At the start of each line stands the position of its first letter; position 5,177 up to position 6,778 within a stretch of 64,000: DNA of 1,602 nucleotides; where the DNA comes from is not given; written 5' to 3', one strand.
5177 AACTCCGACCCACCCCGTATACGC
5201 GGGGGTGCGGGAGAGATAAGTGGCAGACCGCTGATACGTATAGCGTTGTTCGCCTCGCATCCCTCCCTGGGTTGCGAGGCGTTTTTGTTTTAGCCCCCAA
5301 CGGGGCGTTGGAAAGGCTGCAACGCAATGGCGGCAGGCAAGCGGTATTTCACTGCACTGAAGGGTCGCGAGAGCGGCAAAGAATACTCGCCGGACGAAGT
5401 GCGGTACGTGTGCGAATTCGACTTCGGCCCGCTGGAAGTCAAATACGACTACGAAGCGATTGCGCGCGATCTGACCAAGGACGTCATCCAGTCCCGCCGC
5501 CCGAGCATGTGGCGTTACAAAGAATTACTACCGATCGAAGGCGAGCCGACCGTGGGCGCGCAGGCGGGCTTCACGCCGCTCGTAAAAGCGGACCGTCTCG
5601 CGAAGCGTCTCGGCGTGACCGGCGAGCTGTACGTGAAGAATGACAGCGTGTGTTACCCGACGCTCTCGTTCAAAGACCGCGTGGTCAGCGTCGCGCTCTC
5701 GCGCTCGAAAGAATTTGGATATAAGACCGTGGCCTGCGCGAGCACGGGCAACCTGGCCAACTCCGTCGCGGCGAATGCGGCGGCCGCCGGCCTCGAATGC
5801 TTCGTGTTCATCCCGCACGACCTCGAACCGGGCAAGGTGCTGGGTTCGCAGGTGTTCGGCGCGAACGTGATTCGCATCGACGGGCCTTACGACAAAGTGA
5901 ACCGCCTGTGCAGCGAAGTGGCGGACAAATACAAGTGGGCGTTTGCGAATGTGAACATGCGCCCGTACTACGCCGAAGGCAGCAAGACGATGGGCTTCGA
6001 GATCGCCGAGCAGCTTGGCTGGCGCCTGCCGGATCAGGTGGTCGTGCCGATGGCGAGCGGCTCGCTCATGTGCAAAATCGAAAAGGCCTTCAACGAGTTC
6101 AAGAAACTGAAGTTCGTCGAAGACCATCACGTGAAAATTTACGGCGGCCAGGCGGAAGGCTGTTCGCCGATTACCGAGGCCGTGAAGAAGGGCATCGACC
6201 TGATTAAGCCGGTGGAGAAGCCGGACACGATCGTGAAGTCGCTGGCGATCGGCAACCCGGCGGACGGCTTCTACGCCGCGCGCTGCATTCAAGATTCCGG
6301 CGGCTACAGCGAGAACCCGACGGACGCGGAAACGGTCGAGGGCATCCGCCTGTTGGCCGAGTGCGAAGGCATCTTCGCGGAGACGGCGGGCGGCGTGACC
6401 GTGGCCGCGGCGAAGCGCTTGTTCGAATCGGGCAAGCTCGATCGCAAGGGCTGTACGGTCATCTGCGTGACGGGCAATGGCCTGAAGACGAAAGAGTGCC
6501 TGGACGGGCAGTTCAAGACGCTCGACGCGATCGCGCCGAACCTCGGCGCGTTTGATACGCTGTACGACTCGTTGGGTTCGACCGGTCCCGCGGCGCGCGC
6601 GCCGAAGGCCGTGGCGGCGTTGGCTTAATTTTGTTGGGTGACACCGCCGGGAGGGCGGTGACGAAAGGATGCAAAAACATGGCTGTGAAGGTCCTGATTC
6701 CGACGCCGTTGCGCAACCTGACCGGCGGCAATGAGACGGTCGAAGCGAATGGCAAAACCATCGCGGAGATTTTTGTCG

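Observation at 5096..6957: SAM-I riboswitch controls a threonine-synthase-like enzyme plus a GG-Cys sulfur-carrier protein, suggesting a protein-thiocarboxylate route to homocysteine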

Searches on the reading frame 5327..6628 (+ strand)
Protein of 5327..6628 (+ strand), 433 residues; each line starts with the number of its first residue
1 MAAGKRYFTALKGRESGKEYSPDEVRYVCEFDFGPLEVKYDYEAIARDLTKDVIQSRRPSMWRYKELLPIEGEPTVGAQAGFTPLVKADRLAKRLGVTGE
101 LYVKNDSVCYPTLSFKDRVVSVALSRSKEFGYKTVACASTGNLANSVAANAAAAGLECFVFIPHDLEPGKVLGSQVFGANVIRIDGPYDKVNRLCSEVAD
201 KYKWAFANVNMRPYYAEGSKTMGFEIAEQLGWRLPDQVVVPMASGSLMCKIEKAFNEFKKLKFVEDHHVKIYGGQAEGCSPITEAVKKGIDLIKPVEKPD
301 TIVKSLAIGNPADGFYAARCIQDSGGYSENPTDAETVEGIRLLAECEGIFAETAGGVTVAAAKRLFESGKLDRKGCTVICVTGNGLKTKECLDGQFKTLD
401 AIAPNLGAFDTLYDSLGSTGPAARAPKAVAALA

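Call 9: search_protein_families(library=pfam, proteins=[window:5327-6628:+], max_evalue=0.01)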
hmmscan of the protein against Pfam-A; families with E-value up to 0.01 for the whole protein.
window:5327-6628:+ (433 aa): 1 family
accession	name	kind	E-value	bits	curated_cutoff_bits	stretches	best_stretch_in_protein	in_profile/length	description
PF00291.31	PALP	-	1.4e-68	231.9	35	1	80-383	5-295/295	Pyridoxal-phosphate dependent enzyme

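Call 10: search_protein_families(library=ncbifam, proteins=[window:5327-6628:+], max_evalue=0.01)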
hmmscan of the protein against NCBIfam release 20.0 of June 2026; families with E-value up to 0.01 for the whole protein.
window:5327-6628:+ (433 aa): 41 families (the best 25 are shown)
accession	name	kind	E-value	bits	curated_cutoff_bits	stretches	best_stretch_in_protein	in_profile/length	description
NF006050.0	PRK08197.1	equivalog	2.4e-84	283.4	303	1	7-401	5-397/406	threonine synthase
TIGR00260.1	thrC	equivalog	6e-79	265.7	167.1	1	61-390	1-340/340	threonine synthase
NF004170.0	PRK05638.1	equivalog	8.9e-58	195.9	421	1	17-389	8-359/442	threonine synthase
NF005035.0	PRK06450.1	equivalog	1.9e-34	119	301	1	100-388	66-337/338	threonine synthase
NF006205.0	PRK08329.1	equivalog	5.3e-34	117.7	358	1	25-388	15-346/347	threonine synthase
NF004996.0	PRK06381.1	equivalog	8.3e-33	113.7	266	1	80-383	13-316/319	threonine synthase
TIGR01127.1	ilvA_1Cterm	equivalog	1.4e-22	80.2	378.75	1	83-383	1-283/380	threonine ammonia-lyase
NF006455.0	PRK08813.1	equivalog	9.3e-18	64.6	489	1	111-379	59-305/374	threonine dehydratase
NF006390.0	PRK08639.1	equivalog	4.3e-17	62.2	421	1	83-383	26-311/418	threonine ammonia-lyase IlvA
NF005292.0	PRK06815.1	equivalog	1.7e-16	60.2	371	1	80-380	19-304/320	threonine/serine dehydratase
NF005680.0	PRK07476.1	equivalog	1.8e-14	53.4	413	1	80-389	21-314/326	hydroxyectoine utilization dehydratase EutB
TIGR01124.1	ilvA_2Cterm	equivalog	1.1e-13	50.6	411.3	1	79-289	14-214/499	threonine ammonia-lyase, biosynthetic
TIGR02079.1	THD1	equivalog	2.7e-13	49.5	440.55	1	83-385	17-305/410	threonine ammonia-lyase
NF006389.0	PRK08638.1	equivalog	3.1e-13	49.4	453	1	79-372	24-298/333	bifunctional threonine ammonia-lyase/L-serine ammonia-lyase TdcB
NF006058.0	PRK08206.1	equivalog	3.7e-13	48.7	276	1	128-361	112-350/402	diaminopropionate ammonia-lyase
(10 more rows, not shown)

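Call 23: find_homologous_proteins(query=window:5327-6628:+, max_evalue=1e-20)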
Query window:5327-6628:+ (433 aa): 8000 proteins with E <= 1e-20 among 8000 candidates; the best 120 are listed.
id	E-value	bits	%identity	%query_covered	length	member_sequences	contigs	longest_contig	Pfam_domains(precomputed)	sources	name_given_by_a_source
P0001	2.2e-291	984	100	100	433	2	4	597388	PF00291.32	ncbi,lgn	-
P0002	4.2e-274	927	95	100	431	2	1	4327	PF00291.32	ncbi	-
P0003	1.1e-256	870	89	100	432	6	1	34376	PF00291.32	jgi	-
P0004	2.8e-255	865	88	100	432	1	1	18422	PF00291.32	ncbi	-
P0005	1.1e-243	827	86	96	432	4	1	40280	PF00291.32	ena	-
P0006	6.7e-242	821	83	100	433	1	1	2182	PF00291.32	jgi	jgi:threonine synthase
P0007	2.1e-227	773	80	97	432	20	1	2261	PF00291.32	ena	-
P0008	3.8e-225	766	79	97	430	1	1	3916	PF00291.32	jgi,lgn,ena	-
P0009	2.2e-224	763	77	99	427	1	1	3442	PF00291.32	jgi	-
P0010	1.1e-216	738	77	97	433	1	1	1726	PF00291.32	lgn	-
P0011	2.7e-199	681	71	97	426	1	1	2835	PF00291.32,PF05810.20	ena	-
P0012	1.1e-197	675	73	95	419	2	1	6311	PF00291.32,PF05810.20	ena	-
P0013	2.5e-197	674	71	97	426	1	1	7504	PF00291.32,PF05810.20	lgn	-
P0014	2.4e-196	671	71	95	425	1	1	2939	PF00291.32,PF05810.20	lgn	-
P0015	1.2e-195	669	71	97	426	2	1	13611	PF00291.32,PF05810.20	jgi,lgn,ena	-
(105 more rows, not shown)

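Call 24: find_related_loci(query=window:5327-6628:+, collection=genome_contigs, flank=6000)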
Query window:5327-6628:+ (433 aa) in genome_contigs; peptide patterns used: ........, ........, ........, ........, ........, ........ (x = any residue, [..] = any of these).
477 stretches matched a pattern; 281 encode a relative of the query (tblastn E <= 1e-3); the best 80 are kept; 80 distinct loci.
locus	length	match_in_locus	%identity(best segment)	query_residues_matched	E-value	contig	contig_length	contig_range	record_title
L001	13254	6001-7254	90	1-418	0e+0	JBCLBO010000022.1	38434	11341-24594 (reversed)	Candidatus Hydrogenedentales bacterium isolate SLM_MC1B_68-O02 Node_22_length_38434_cov_63.020812, whole genome shotgun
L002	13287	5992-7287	88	1-433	0e+0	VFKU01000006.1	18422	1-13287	MAG: Rhodothermaeota bacterium isolate Bin_8_9 c_000005081349, whole genome shotgun sequence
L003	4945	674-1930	79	1-419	0e+0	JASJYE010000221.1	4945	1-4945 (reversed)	MAG: Candidatus Hydrogenedentota bacterium isolate MT_MAG10 NODE_15794_length_4945_cov_9.345808, whole genome shotgun se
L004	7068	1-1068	87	61-416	0e+0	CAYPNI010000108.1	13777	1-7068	MAG TPA_asm: uncultured Nitrospirales bacterium isolate SRP237561_co1_132 genome assembly, contig: NODE_8024_length_1377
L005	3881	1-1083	84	73-431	0e+0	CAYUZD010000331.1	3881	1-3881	MAG TPA_asm: uncultured Nitrospirales bacterium isolate SRP287453_co1_86 genome assembly, contig: NODE_47494_length_3881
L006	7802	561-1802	70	1-416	0e+0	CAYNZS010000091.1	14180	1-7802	MAG TPA_asm: uncultured Nitrospirales bacterium isolate SRP308112_co1_423 genome assembly, contig: NODE_7529_length_1418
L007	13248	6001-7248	65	7-423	3e-175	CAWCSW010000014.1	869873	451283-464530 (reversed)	MAG: uncultured Verrucomicrobiae bacterium isolate MFD05442.bin.2.226 genome assembly, contig: contig_40850, whole genom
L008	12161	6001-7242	64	1-416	5e-175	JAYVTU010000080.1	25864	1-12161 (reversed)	MAG: Planctomycetota bacterium isolate GL74_UP_metabat_107_sub GL74_UP_metabat_107_sub_79, whole genome shotgun sequence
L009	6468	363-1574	66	7-412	5e-176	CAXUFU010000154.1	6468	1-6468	MAG TPA_asm: uncultured Chthoniobacterales bacterium isolate public_SRR14722299_metawrap_bin.1 genome assembly, contig:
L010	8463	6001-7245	65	5-423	8e-174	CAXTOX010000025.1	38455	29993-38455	MAG TPA_asm: uncultured Chthoniobacterales bacterium isolate public_SRR11456915_metawrap_bin.9 genome assembly, contig:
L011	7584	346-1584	62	1-415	1e-173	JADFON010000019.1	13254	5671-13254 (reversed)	MAG: candidate division KSB1 bacterium isolate B69T1L10 B69T1L10_NODE7305, whole genome shotgun sequence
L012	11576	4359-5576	65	7-415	4e-173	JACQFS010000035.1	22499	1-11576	MAG: Verrucomicrobia bacterium isolate NC_groundwater_1053_Pr1_S-0.65um_64_11 Montesol18_Sp65_coassembly_scaffold_178695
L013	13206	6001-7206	66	7-410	4e-173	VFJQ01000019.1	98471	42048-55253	MAG: Verrucomicrobia bacterium isolate Bin_38_5 c_000001504717, whole genome shotgun sequence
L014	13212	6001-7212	65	7-412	2e-172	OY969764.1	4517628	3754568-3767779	MAG: uncultured bacterium isolate MFD01213.bin.c.2 genome assembly, chromosome: 1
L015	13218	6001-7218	67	7-415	1e-171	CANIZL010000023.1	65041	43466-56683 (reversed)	MAG: Verrucomicrobia bacterium isolate RH-18aug17-364 genome assembly, contig: RH-18aug17-C938, whole genome shotgun seq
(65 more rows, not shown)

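Call 28: search_solved_structures(query=window:5327-6628:+, max_evalue=1e-10, show_alignments=2)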
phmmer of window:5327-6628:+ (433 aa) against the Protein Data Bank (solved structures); distinct sequences matched with E-value up to 1e-10: 5.
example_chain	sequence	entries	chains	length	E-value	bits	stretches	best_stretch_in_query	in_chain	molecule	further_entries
6cgq_A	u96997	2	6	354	3.4e-51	177.8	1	61-389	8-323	Threonine synthase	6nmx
2zsj_A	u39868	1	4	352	8.1e-51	176.5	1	63-390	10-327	Threonine synthase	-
1uim_A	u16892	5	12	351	3.5e-48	167.8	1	57-389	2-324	Threonine Synthase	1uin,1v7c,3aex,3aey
2d1f_A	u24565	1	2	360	8.3e-44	153.4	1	63-391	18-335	Threonine synthase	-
1e5x_A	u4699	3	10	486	5.8e-29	104.5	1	16-390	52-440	THREONINE SYNTHASE | THREONINE SYNTHASE 1, CHLOROPLASTIC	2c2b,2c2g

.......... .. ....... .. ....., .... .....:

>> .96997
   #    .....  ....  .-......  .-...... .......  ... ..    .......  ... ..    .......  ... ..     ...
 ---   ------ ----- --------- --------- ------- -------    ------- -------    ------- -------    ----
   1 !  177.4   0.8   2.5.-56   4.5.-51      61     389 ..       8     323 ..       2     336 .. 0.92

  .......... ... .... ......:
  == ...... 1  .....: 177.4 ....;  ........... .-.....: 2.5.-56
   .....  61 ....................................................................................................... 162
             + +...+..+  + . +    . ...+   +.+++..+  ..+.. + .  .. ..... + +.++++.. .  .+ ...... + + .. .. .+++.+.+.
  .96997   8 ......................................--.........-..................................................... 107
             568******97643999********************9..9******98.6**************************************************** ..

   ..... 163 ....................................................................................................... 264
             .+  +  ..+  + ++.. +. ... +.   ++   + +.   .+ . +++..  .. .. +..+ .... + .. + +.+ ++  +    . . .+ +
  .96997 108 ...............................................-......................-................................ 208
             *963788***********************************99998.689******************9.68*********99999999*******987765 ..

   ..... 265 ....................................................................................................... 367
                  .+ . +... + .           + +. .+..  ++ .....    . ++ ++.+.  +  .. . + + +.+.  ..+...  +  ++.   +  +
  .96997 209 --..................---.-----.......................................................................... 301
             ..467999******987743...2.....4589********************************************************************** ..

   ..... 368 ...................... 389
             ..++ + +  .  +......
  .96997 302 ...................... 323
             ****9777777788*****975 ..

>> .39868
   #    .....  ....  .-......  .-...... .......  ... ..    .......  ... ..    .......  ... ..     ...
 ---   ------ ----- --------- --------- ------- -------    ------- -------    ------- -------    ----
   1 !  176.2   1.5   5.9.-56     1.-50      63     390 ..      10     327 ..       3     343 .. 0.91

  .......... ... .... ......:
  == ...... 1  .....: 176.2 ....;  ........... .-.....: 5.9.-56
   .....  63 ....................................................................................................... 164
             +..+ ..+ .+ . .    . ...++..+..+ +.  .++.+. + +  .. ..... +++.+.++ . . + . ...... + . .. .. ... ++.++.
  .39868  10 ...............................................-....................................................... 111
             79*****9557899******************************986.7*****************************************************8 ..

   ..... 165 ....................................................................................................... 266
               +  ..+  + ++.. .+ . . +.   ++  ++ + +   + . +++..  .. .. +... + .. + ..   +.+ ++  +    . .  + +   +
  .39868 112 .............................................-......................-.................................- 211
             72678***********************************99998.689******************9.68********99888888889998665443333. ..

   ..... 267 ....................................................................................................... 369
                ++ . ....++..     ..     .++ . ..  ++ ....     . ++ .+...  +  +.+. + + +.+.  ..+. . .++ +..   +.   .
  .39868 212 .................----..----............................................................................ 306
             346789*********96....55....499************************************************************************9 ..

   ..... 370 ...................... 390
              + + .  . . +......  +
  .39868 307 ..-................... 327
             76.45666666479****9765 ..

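Call 30: find_encoding_contigs(protein=P0001, flank=10000, max_places=4)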
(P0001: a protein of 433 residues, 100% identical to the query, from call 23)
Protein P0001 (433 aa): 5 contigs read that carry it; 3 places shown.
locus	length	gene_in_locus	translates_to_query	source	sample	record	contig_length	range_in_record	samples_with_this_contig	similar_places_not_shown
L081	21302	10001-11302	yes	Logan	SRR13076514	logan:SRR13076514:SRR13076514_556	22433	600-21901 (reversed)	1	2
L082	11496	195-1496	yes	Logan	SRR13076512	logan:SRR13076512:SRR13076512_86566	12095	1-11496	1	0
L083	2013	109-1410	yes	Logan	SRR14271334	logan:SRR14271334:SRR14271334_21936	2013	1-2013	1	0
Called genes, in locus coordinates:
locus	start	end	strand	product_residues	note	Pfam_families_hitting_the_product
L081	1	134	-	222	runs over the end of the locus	?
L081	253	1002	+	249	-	-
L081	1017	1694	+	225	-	-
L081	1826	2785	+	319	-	PF00291:PALP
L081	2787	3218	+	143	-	PF01398:JAB (weak), PF14464:Prok-JAB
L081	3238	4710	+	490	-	PF02597:ThiS, PF00899:ThiF, PF00581:Rhodanese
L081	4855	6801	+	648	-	PF01209:Ubie_methyltran (weak), PF13489:Methyltransf_23, PF15632:ATPgrasp_Ter (faint), PF08241:Methyltransf_11, PF08242:Methyltransf_12 (weak), PF13649:Methyltransf_25, PF13847:Methyltransf_31, PF07478:Dala_Dala_lig_C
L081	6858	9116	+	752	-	PF03460:NIR_SIR_ferr, PF01077:NIR_SIR, PF03460:NIR_SIR_ferr, PF01077:NIR_SIR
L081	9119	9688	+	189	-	-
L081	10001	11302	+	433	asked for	PF00291:PALP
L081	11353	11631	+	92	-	PF02597:ThiS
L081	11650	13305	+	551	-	PF13472:Lipase_GDSL_2 (weak)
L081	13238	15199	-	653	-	PF00884:Sulfatase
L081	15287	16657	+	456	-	-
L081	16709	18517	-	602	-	PF08439:Peptidase_M3_N, PF01432:Peptidase_M3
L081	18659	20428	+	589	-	PF05960:DUF885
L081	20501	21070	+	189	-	PF11138:DUF2911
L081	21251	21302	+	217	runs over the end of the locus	?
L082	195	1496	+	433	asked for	PF00291:PALP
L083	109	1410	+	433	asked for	PF00291:PALP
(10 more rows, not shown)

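Call 32: search_protein_families(library=ncbifam, proteins=[L081:1826-2785:+, L081:2787-3218:+, L081:3238-4710:+, L081:253-1002:+, L081:1017-1694:+, L081:9119-9688:+], max_evalue=0.001)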
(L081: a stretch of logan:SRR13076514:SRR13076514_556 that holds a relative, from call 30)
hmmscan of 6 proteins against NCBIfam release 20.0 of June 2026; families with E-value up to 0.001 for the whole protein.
L081:1826-2785:+ (319 aa): 37 families (the best 25 are shown)
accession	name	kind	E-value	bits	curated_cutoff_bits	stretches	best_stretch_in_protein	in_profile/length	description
TIGR01138.1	cysM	equivalog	2.4e-101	339.1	394.2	1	24-312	2-286/290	cysteine synthase B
TIGR01136.1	cysKM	subfamily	5e-100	334.7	344.15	1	26-314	3-297/299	cysteine synthase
NF008735.0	PRK11761.1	equivalog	1.5e-86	290.3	413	1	23-315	5-293/296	cysteine synthase CysM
TIGR01139.1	cysK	equivalog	1.3e-83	280.7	350.95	1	26-315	3-297/298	cysteine synthase A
NF007989.0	PRK10717.1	equivalog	2.4e-72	243.8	387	1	21-311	5-313/334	cysteine synthase A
TIGR01137.1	cysta_beta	equivalog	9.4e-68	228.9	510.25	1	21-312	2-307/457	cystathionine beta-synthase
TIGR03945.1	PLP_SbnA_fam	equivalog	8.2e-58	195.9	349.95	1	25-313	2-297/304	2,3-diaminopropionate biosynthesis protein SbnA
NF053679.1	CysteaSynCapA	equivalog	1.1e-45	155.8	600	2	22-222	8-209/329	cysteate synthase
NF005292.0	PRK06815.1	equivalog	4.5e-17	62.1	371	1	22-224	13-205/320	threonine/serine dehydratase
NF005147.0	PRK06608.1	equivalog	1.2e-14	53.9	380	1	21-223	15-207/339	serine/threonine dehydratase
NF006094.0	PRK08246.1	subfamily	2.1e-14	53.7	331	1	21-221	14-198/310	serine/threonine dehydratase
NF052478.1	CystDsulMYC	equivalog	8.1e-12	45.1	600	1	43-316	34-326/354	L-cysteine desulfhydrase Cds1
NF006050.0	PRK08197.1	equivalog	1.6e-11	43.6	303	1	16-188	66-229/406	threonine synthase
NF005454.0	PRK07048.1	equivalog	2.8e-10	39.9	452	1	21-226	16-211/324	threo-3-hydroxy-L-aspartate ammonia-lyase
NF004996.0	PRK06381.1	equivalog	6.9e-10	38.4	266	1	29-197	14-175/319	threonine synthase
TIGR00260.1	thrC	equivalog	8.3e-09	35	167.1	1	28-128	20-121/340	threonine synthase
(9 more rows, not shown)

L081:2787-3218:+ (143 aa): 2 families
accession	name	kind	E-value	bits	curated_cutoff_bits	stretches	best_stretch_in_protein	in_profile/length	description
NF041370.1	desamp_Halo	equivalog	1.3e-21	76.8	130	1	4-138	2-130/133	desampylase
NF058523.1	6A-MBL_cap2_3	equivalog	3e-06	26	320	1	3-104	545-649/665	anti-phage 6A-MBL system cap2_3 protein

L081:3238-4710:+ (490 aa): 32 families (the best 25 are shown)
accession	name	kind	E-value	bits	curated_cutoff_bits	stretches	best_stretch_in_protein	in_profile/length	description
NF005646.0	PRK07411.1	equivalog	3.1e-171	569.8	633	1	107-490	8-390/390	molybdopterin-synthase adenylyltransferase MoeB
NF005902.0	PRK07878.1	equivalog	1.2e-157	524.9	647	1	102-490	7-392/392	adenylyltransferase/sulfurtransferase MoeZ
NF006444.0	PRK08762.1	equivalog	1.5e-145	484.7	449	2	99-371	109-384/387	molybdopterin-synthase adenylyltransferase MoeB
NF047750.1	SAMPActivE1UbaA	equivalog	1.7e-103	345.7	450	1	109-372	4-267/270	SAMP-activating enzyme E1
NF004281.0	PRK05690.1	subfamily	2.6e-92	308.6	266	1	108-355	3-249/250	molybdopterin-synthase adenylyltransferase MoeB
NF004111.0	PRK05600.1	equivalog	6.7e-74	249.2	437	1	108-476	12-368/371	ThiF family adenylyltransferase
TIGR02356.1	adenyl_thiF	equivalog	1.4e-73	246.6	275.25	1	117-319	1-203/203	thiazole biosynthesis adenylyltransferase ThiF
TIGR02355.1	moeB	equivalog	5.5e-71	238.8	376.55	1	114-354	1-240/240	molybdopterin-synthase adenylyltransferase MoeB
NF006204.0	PRK08328.1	equivalog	8.3e-45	153.2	339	1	110-336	2-222/231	hypothetical protein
NF009123.0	PRK12475.1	subfamily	9.2e-43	146.8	510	1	116-364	3-253/338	MoeB/ThiF family adenylyltransferase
NF006395.0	PRK08644.1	equivalog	4.4e-31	108.2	159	1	130-249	23-141/215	sulfur carrier protein ThiS adenylyltransferase ThiF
TIGR02354.1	thiF_fam2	equivalog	2e-27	96.4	152.2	1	132-247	16-130/200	thiamine biosynthesis protein ThiF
NF006077.0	PRK08223.1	equivalog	2.7e-19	69.2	266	1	128-249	19-142/296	hypothetical protein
NF011424.0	PRK14851.1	subfamily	3.2e-17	61.8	1170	1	129-238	35-144/679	hypothetical protein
NF045521.1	rhoda_near_glyco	subfamily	1.1e-16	61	145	1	394-482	22-111/144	rhodanese homology domain-containing protein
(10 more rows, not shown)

L081:253-1002:+ (249 aa): 0 families

L081:1017-1694:+ (225 aa): 0 families

L081:9119-9688:+ (189 aa): 0 families
